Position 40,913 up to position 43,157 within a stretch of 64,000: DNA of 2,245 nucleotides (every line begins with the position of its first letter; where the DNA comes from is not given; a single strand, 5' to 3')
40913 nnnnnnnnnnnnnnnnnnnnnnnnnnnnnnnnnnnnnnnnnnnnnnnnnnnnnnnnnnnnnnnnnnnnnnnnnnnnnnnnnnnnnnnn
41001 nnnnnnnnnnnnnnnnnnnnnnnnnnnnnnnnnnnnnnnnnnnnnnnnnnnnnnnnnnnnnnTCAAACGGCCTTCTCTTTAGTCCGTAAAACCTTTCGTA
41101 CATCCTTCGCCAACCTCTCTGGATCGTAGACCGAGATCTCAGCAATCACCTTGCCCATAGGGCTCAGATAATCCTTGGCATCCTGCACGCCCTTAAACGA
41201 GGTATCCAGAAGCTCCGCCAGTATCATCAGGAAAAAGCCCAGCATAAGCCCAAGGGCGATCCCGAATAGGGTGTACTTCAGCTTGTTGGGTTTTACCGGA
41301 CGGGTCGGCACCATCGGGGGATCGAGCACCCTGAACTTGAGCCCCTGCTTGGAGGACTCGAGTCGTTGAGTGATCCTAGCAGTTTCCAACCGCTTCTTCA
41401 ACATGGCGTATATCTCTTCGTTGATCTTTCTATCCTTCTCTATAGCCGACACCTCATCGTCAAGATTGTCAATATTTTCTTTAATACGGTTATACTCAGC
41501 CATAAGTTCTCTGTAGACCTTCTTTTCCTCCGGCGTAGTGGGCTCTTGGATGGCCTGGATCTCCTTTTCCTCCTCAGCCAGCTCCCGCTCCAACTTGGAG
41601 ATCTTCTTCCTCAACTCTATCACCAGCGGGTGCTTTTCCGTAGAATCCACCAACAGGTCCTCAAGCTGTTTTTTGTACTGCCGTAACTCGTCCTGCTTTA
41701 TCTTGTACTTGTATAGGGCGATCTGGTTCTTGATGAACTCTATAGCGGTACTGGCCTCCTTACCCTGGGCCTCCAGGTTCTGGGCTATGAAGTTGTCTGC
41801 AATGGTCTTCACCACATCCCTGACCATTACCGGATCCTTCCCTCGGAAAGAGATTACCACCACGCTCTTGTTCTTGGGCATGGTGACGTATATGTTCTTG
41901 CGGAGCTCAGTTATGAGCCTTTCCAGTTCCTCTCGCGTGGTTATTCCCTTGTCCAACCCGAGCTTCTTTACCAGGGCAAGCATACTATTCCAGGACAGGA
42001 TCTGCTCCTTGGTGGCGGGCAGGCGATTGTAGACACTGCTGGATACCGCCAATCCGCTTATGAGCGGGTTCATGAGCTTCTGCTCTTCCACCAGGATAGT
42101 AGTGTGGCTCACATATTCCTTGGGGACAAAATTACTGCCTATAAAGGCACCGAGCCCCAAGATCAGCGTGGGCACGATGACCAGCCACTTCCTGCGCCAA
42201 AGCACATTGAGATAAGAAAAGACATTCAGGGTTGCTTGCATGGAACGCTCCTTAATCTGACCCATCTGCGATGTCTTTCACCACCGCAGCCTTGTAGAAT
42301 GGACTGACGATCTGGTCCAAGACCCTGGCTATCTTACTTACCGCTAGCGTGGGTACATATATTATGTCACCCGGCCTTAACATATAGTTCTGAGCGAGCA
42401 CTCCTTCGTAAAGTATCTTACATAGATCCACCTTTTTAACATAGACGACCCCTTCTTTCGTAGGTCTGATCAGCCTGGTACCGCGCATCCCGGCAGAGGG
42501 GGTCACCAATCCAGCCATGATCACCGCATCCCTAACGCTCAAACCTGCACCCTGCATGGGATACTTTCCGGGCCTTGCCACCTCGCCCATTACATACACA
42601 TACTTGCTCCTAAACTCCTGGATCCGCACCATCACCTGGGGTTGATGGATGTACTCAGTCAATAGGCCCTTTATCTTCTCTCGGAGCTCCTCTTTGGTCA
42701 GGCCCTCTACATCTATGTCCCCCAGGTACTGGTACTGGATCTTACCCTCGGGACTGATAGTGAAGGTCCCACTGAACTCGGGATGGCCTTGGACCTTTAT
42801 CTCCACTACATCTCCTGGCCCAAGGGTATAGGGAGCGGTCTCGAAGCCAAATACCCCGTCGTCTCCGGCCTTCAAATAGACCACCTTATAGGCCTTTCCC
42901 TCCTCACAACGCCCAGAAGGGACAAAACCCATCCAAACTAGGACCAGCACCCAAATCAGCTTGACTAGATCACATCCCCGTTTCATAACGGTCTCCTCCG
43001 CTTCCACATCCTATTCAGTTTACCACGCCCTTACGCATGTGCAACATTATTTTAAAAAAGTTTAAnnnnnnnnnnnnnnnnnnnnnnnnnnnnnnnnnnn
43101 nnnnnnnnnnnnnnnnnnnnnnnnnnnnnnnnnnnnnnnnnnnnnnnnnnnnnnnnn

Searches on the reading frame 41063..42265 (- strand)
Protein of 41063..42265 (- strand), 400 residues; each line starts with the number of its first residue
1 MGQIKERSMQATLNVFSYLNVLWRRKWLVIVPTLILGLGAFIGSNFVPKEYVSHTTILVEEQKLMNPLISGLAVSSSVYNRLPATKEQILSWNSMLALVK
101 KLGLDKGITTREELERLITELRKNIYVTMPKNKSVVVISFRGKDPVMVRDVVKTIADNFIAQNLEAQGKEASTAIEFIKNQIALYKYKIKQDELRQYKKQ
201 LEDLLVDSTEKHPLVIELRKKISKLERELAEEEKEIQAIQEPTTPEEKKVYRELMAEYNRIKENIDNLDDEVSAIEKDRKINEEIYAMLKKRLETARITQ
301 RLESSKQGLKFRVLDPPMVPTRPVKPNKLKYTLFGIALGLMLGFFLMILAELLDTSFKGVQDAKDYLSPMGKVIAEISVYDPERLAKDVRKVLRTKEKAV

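Call 9: search_protein_families(library=pfam, proteins=[window:41063-42265:-], max_evalue=0.001)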
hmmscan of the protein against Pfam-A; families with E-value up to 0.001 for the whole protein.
window:41063-42265:- (400 aa): 4 families
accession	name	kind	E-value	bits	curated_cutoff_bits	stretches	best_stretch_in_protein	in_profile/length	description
PF02706.20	Wzz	-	4.8e-11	43.3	25.5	1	13-77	3-63/91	Chain length determinant protein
PF13807.11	GNVR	-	9.6e-10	38.7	27.7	1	275-349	9-79/82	G-rich domain on putative tyrosine kinase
PF15619.11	Lebercilin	-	0.00045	20.3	34.3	0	186-279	89-186/193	Ciliary protein causing Leber congenital amaurosis disease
PF13334.11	DUF4094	-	0.00058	20.7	24.5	0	193-231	49-86/90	Domain of unknown function (DUF4094)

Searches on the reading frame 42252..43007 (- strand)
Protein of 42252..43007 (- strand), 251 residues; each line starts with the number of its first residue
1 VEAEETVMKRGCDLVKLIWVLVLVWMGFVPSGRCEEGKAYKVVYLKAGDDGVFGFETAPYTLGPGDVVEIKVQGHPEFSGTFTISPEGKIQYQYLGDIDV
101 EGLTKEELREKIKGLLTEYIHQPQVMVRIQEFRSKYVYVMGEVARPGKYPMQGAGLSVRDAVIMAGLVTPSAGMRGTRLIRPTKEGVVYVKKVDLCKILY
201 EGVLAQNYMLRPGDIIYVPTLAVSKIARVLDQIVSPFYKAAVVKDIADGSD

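Call 9: search_protein_families(library=pfam, proteins=[window:42252-43007:-], max_evalue=0.001)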
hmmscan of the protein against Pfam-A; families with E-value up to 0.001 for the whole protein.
window:42252-43007:- (251 aa): 3 families
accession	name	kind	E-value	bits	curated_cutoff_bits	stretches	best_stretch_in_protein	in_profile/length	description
PF02563.21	Poly_export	-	1.4e-24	86.5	28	1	57-129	4-76/77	Polysaccharide biosynthesis/export protein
PF22461.2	SLBB_2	-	3e-12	46.9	27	1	136-218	2-79/79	SLBB domain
PF10531.15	SLBB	-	9.3e-07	29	27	1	136-188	1-51/55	SLBB domain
